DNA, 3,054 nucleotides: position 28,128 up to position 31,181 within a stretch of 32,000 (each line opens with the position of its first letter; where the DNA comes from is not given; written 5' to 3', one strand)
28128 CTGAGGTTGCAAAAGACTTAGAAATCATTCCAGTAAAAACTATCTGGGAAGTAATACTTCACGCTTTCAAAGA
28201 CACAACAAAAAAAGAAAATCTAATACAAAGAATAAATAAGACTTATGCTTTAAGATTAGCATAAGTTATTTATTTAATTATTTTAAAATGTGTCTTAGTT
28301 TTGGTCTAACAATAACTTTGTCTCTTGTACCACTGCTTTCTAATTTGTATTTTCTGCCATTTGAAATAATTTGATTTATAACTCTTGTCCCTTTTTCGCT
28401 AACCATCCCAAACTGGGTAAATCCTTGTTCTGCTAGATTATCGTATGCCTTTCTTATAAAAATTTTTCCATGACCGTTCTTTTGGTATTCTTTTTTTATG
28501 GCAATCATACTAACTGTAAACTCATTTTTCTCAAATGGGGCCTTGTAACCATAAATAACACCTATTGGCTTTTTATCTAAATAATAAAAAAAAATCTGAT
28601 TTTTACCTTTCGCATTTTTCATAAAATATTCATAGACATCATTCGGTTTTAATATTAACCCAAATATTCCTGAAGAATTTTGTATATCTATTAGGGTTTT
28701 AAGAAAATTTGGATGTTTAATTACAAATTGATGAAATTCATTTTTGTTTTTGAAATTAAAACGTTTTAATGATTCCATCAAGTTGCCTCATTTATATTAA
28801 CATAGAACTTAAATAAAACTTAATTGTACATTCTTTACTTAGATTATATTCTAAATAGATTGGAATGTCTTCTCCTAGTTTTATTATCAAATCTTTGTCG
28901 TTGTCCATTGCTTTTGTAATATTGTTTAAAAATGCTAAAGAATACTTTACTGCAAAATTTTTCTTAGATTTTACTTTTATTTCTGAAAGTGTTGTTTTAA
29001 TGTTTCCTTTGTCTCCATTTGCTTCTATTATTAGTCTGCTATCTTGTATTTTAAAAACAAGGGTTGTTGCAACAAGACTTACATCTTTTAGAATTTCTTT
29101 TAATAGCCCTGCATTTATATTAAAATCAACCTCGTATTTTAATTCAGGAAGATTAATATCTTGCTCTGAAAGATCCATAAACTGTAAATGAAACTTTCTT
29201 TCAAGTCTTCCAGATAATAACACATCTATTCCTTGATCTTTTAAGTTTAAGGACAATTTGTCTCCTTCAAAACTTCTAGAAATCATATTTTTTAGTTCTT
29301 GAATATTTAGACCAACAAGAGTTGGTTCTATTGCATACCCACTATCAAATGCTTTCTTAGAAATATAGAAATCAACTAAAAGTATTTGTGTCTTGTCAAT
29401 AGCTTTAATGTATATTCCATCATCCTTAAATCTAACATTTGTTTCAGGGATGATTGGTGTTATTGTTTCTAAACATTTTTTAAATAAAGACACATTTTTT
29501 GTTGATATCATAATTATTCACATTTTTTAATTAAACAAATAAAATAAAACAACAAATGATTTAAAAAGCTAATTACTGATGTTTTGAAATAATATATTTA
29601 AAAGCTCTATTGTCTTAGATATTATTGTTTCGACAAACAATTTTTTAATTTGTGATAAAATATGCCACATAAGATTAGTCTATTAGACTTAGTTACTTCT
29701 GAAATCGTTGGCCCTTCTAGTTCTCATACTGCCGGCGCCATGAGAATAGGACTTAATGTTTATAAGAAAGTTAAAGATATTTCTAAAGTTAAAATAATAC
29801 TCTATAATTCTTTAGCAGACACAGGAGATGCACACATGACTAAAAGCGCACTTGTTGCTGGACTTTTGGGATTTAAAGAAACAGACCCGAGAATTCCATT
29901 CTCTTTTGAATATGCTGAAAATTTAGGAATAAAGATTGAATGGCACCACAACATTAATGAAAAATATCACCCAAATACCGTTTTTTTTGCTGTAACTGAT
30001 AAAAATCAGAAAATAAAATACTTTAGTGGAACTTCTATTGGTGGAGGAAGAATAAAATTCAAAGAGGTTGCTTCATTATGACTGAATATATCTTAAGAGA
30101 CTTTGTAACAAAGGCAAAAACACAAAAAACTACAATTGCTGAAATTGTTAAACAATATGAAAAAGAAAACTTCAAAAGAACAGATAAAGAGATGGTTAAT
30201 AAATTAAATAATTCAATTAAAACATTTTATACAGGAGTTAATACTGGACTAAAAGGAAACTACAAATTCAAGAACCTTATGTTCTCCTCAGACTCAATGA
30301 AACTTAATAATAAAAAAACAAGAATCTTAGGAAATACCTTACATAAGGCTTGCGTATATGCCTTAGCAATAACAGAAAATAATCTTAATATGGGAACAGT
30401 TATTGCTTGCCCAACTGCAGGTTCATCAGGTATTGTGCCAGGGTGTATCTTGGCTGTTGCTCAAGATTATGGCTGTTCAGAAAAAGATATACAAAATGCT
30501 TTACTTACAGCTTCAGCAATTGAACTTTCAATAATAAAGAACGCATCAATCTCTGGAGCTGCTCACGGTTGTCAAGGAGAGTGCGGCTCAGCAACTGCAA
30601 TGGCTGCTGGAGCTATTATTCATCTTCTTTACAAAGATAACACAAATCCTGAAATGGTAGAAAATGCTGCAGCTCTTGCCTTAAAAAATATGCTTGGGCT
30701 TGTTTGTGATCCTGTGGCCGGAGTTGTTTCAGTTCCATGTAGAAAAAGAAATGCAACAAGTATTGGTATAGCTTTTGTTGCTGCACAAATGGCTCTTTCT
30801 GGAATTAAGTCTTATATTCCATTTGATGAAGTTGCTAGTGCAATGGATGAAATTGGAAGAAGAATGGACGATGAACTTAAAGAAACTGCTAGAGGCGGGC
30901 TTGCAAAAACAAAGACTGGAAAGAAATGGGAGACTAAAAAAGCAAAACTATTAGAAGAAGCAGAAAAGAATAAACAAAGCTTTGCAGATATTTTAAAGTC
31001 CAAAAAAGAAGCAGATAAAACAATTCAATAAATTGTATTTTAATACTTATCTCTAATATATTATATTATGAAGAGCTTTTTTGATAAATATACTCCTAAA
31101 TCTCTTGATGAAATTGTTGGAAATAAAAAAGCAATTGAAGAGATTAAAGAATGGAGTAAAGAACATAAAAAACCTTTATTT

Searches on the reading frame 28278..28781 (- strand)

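Call 16: search_protein_families(library=pfam, proteins=[window:28278-28781:-], max_evalue=0.1)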
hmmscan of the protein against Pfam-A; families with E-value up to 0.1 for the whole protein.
window:28278-28781:- (167 aa): 4 families
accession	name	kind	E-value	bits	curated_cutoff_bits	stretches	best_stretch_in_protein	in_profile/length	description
PF00583.31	Acetyltransf_1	-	1.1e-06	29.3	20.7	1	54-123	26-95/116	Acetyltransferase (GNAT) family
PF13673.13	Acetyltransf_10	-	3.1e-05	24.4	23.6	1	44-122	17-86/128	Acetyltransferase (GNAT) domain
PF13508.13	Acetyltransf_7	-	0.00021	22.1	27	1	61-122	3-63/84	Acetyltransferase (GNAT) domain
PF13480.13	Acetyltransf_6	-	0.079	13.6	22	0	57-125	66-133/143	Acetyltransferase (GNAT) domain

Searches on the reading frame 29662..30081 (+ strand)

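Call 16: search_protein_families(library=pfam, proteins=[window:29662-30081:+], max_evalue=0.1)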
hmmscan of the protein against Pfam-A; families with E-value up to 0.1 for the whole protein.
window:29662-30081:+ (139 aa): 2 families
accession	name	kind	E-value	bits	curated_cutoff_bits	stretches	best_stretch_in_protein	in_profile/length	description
PF03315.21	SDH_beta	-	7.8e-19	69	26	2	16-72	10-72/155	Serine dehydratase beta chain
PF19304.4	PGDH_inter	-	0.069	13.7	27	1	38-136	22-118/119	D-3-phosphoglycerate dehydrogenase intervening domain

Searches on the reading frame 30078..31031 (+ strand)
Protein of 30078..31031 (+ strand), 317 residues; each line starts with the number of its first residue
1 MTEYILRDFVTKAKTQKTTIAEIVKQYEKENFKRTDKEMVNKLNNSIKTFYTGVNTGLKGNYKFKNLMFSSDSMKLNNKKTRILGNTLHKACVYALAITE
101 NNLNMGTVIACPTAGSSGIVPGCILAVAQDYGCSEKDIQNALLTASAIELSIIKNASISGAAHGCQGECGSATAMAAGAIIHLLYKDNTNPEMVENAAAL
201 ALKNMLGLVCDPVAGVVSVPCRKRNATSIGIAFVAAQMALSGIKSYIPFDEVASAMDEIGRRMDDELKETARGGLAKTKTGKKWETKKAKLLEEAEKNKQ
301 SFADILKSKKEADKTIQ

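Call 16: search_protein_families(library=pfam, proteins=[window:30078-31031:+], max_evalue=0.1)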
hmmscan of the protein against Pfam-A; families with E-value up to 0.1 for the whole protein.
window:30078-31031:+ (317 aa): 4 families
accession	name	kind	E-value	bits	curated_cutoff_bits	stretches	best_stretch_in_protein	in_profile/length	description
PF03313.21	SDH_alpha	-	9e-67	225.9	26.4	1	16-276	2-260/260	Serine dehydratase alpha chain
PF03972.19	MmgE_PrpD_N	-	0.00092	18.9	32.1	1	115-244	96-219/244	MmgE/PrpD N-terminal domain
PF22306.1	PAV1-137_bromodom-like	-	0.038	14.4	27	0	12-108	9-106/115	PAV1-137, bromodomain-like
PF22222.1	Cpf1_PI-like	-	0.091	13.9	27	0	9-54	11-57/91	CRISPR-associated endonuclease Cpf1 PI domain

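Call 33: find_encoding_contigs(protein=window:30078-31031:+, flank=10000, max_places=4)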
Protein window:30078-31031:+ (317 aa): 7 contigs read that carry it; 4 places shown.
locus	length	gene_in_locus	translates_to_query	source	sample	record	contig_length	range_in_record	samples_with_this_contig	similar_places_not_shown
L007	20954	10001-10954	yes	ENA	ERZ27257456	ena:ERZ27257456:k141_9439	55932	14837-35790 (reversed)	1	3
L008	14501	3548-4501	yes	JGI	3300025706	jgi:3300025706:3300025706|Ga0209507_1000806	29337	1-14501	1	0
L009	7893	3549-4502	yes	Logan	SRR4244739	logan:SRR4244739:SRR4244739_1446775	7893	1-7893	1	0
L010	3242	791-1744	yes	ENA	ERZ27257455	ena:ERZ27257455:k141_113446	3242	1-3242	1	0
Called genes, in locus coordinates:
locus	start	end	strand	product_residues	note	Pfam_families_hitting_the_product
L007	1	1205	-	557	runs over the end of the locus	PF18262:PhetRS_B1, PF03483:B3_4, PF03484:B5, PF17759:tRNA_synthFbeta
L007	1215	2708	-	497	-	PF01409:tRNA-synt_2d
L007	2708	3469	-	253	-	-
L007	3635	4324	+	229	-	PF00753:Lactamase_B (faint), PF13483:Lactamase_B_3, PF12706:Lactamase_B_2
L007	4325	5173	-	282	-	-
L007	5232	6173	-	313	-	PF23023:Anti-Pycsar_Apyc1, PF00753:Lactamase_B (weak), PF13691:Lactamase_B_4 (weak), PF12706:Lactamase_B_2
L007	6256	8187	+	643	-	PF00493:MCM (faint), PF01078:Mg_chelatase, PF20030:bpMoxR (faint), PF00158:Sigma54_activat, PF07728:AAA_5 (weak), PF13654:AAA_32 (weak), PF05362:Lon_C, PF13541:ChlI, +4 more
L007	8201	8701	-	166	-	PF00583:Acetyltransf_1 (weak)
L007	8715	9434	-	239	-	PF00705:PCNA_N, PF02747:PCNA_C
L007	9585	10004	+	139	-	PF03315:SDH_beta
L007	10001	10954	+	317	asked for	PF03313:SDH_alpha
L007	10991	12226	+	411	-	PF00308:Bac_DnaA (faint), PF03215:Rad17 (weak), PF05496:RuvB_N (faint), PF00004:AAA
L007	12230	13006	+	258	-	-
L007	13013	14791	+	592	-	PF04068:Fer4_RLI, PF13237:Fer4_10 (faint), PF00037:Fer4 (weak), PF02463:SMC_N (faint), PF00005:ABC_tran, PF13304:AAA_21 (faint), PF00005:ABC_tran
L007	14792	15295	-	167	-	-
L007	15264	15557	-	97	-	-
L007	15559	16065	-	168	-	-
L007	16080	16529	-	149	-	-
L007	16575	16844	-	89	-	PF00736:EF1_GNE (weak)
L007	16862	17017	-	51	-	PF07754:Ribosomal_aS21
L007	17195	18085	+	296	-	-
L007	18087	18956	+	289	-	-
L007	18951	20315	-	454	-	PF01909:NTP_transf_2, PF09249:tRNA_NucTransf2, PF21133:CAA_C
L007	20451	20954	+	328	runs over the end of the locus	PF01866:Diphthamide_syn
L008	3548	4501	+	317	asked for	PF03313:SDH_alpha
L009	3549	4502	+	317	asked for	PF03313:SDH_alpha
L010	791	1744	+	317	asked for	PF03313:SDH_alpha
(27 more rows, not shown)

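Call 36: search_protein_families(library=pfam, proteins=[L007:16080-16529:-, L007:15559-16065:-, L007:15264-15557:-, L007:14792-15295:-, L007:17195-18085:+], max_evalue=0.1)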
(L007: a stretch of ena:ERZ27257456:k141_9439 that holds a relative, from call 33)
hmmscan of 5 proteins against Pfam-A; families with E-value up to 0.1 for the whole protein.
L007:16080-16529:- (149 aa): 2 families
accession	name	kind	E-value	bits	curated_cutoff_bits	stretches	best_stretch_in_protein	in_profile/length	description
PF00337.29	Gal-bind_lectin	-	0.034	14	22.1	1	34-118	29-113/132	Galactoside-binding lectin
PF18106.7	Rol_Rep_N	-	0.081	13.6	23.7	0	42-87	10-55/91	Rolling Circle replication initiation protein N-terminal domain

L007:15559-16065:- (168 aa): 0 families

L007:15264-15557:- (97 aa): 2 families
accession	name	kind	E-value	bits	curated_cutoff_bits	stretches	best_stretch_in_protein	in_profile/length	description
PF20206.4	Tra1_ring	-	0.035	11.9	27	1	6-72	806-872/1682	Tra1 HEAT repeat ring region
PF17561.7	TssO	-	0.066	13.8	29.2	1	7-61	11-66/148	Type VI secretion system, TssO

L007:14792-15295:- (167 aa): 1 family
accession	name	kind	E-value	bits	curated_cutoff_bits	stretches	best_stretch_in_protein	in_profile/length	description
PF00155.27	Aminotran_1_2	-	0.052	13.2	19.7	1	48-108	254-313/361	Aminotransferase class I and II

L007:17195-18085:+ (296 aa): 0 families

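Call 53: find_homologous_proteins(query=L007:18951-20315:-, max_evalue=1e-30)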
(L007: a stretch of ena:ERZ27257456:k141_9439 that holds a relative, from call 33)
Query L007:18951-20315:- (454 aa): 3126 proteins with E <= 1e-30 among 8000 candidates; the best 120 are listed.
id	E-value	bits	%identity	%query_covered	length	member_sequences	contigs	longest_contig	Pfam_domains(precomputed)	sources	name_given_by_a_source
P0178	0.0e+0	1022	100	100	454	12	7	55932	PF21133.3,PF09249.17,PF01909.30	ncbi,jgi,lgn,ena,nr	ncbi:MAG TPA: CCA tRNA nucleotidyltransferase [archaeon]|jgi:tRNA nucleotidyltransferase (CCA-adding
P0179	6.6e-276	933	88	100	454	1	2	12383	PF21133.3,PF09249.17,PF01909.30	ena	-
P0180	5.3e-265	897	85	100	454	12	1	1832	PF21133.3,PF09249.17,PF01909.30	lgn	-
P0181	1.6e-251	853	80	100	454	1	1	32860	PF21133.3,PF09249.17,PF18144.8,PF01909.30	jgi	-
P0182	7.0e-250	848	80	100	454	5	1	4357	PF21133.3,PF09249.17,PF01909.30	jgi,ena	-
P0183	1.9e-246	836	79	100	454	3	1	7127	PF21133.3,PF09249.17,PF01909.30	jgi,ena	jgi:tRNA nucleotidyltransferase (CCA-adding enzyme)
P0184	1.8e-242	823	79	100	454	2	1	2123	PF21133.3,PF09249.17,PF01909.30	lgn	-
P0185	2.8e-241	819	78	100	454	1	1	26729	PF21133.3,PF09249.17,PF01909.30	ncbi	-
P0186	2.0e-240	816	77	100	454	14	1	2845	PF21133.3,PF09249.17,PF01909.30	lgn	-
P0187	4.0e-240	815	78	100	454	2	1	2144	PF21133.3,PF09249.17,PF01909.30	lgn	-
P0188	5.2e-236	802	76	100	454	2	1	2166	PF21133.3,PF09249.17,PF18144.8,PF01909.30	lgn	-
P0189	5.5e-236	802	75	100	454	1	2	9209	PF21133.3,PF09249.17,PF01909.30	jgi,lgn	-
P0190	1.3e-234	797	76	100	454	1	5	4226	PF21133.3,PF09249.17,PF18144.8,PF01909.30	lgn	-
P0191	2.6e-231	786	73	100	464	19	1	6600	PF21133.3,PF09249.17,PF01909.30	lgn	-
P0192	2.1e-197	675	62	100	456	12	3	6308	PF21133.3,PF09249.17,PF01909.30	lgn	-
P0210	2.5e-149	516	52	100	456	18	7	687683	PF21133.3,PF09249.17,PF01909.30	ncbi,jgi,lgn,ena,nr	ncbi:CCA tRNA nucleotidyltransferase [archaeon]|nr:CCA tRNA nucleotidyltransferase [archaeon] NCQ512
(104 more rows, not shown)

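Call 54: find_encoding_contigs(protein=P0178, flank=10000, max_places=4)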
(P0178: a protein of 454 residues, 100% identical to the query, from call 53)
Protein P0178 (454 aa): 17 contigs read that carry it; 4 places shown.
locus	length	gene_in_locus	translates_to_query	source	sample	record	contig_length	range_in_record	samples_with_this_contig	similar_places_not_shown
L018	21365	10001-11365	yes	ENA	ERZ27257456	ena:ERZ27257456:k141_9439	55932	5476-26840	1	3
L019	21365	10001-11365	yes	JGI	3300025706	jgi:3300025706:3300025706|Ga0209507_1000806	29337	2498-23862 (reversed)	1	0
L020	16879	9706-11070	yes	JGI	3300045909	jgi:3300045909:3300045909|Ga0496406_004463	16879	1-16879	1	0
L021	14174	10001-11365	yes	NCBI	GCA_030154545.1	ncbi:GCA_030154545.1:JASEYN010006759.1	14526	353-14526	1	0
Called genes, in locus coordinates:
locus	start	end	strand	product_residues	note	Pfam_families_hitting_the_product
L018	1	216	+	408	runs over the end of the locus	PF03463:eRF1_1, PF18854:baeRF_family10, PF03464:eRF1_2, PF18859:acVLRF1, PF03465:eRF1_3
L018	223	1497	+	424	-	PF01142:TruD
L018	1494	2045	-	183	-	-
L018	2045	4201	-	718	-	PF00270:DEAD, PF00271:Helicase_C, PF20470:HTH_61 (weak), PF21280:Helicase_dom4_arc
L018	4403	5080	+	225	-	PF22199:FKBP26_IF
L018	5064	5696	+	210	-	PF00227:Proteasome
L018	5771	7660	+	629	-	PF17214:KH_TffA, PF00753:Lactamase_B, PF23023:Anti-Pycsar_Apyc1, PF12706:Lactamase_B_2, PF16661:Lactamase_B_6, PF10996:Beta-Casp, PF07521:RMMBL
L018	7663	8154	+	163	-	PF13207:AAA_17 (weak), PF13238:AAA_18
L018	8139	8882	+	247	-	-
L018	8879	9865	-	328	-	PF01866:Diphthamide_syn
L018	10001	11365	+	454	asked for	PF01909:NTP_transf_2, PF09249:tRNA_NucTransf2, PF21133:CAA_C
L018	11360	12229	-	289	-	-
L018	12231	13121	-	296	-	-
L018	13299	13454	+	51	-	PF07754:Ribosomal_aS21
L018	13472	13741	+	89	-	PF00736:EF1_GNE (weak)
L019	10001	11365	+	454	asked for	PF01909:NTP_transf_2, PF09249:tRNA_NucTransf2, PF21133:CAA_C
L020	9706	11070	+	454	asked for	PF01909:NTP_transf_2, PF09249:tRNA_NucTransf2, PF21133:CAA_C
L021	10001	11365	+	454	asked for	PF01909:NTP_transf_2, PF09249:tRNA_NucTransf2, PF21133:CAA_C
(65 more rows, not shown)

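Call 83: find_encoding_contigs(protein=P0210, flank=10000, max_places=1)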
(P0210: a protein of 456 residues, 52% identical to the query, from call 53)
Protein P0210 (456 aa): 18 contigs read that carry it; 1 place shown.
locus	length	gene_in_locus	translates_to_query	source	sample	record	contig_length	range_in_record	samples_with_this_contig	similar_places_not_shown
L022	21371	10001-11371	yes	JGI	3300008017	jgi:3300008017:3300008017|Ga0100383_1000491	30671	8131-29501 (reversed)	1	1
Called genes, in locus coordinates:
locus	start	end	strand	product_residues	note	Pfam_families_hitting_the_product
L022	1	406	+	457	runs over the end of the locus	PF03781:FGE-sulfatase (faint)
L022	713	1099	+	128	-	-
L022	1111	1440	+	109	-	PF05635:23S_rRNA_IVP, PF22296:bAvd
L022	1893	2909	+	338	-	PF00078:RVT_1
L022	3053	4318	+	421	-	PF01637:ATPase_2 (faint), PF13173:AAA_14, PF13635:DUF4143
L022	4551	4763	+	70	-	PF15919:HicB_lk_antitox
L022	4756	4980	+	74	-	PF07927:HicA_toxin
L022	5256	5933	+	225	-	PF22199:FKBP26_IF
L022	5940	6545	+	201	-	PF00227:Proteasome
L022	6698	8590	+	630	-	PF17214:KH_TffA, PF00753:Lactamase_B, PF16661:Lactamase_B_6, PF23023:Anti-Pycsar_Apyc1, PF12706:Lactamase_B_2, PF10996:Beta-Casp, PF07521:RMMBL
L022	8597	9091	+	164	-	PF13238:AAA_18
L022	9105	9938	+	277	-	-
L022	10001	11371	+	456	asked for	PF01909:NTP_transf_2, PF09249:tRNA_NucTransf2, PF21133:CAA_C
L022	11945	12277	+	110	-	PF01588:tRNA_bind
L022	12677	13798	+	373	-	PF00579:tRNA-synt_1b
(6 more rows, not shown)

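Call 84: find_encoding_contigs(protein=P0181, flank=10000, max_places=1)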
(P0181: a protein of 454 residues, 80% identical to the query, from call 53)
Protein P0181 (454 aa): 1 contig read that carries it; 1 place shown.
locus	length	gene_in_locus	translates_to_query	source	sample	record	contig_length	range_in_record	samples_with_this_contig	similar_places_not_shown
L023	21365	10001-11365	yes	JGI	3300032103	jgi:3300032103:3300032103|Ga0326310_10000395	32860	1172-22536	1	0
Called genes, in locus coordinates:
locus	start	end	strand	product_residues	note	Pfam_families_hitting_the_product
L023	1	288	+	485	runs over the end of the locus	?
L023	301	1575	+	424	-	PF01142:TruD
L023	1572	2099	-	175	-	-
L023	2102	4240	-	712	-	PF00270:DEAD, PF00271:Helicase_C, PF21280:Helicase_dom4_arc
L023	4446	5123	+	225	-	PF22199:FKBP26_IF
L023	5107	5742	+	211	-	PF00227:Proteasome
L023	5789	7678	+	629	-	PF17214:KH_TffA, PF00753:Lactamase_B, PF23023:Anti-Pycsar_Apyc1, PF12706:Lactamase_B_2, PF16661:Lactamase_B_6, PF10996:Beta-Casp, PF07521:RMMBL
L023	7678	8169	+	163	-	PF13238:AAA_18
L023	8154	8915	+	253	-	-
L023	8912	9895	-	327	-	PF01866:Diphthamide_syn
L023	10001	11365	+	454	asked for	PF18144:SMODS (faint), PF01909:NTP_transf_2, PF09249:tRNA_NucTransf2, PF21133:CAA_C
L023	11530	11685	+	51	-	PF07754:Ribosomal_aS21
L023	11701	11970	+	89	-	PF00736:EF1_GNE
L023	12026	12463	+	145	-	-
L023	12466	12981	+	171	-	-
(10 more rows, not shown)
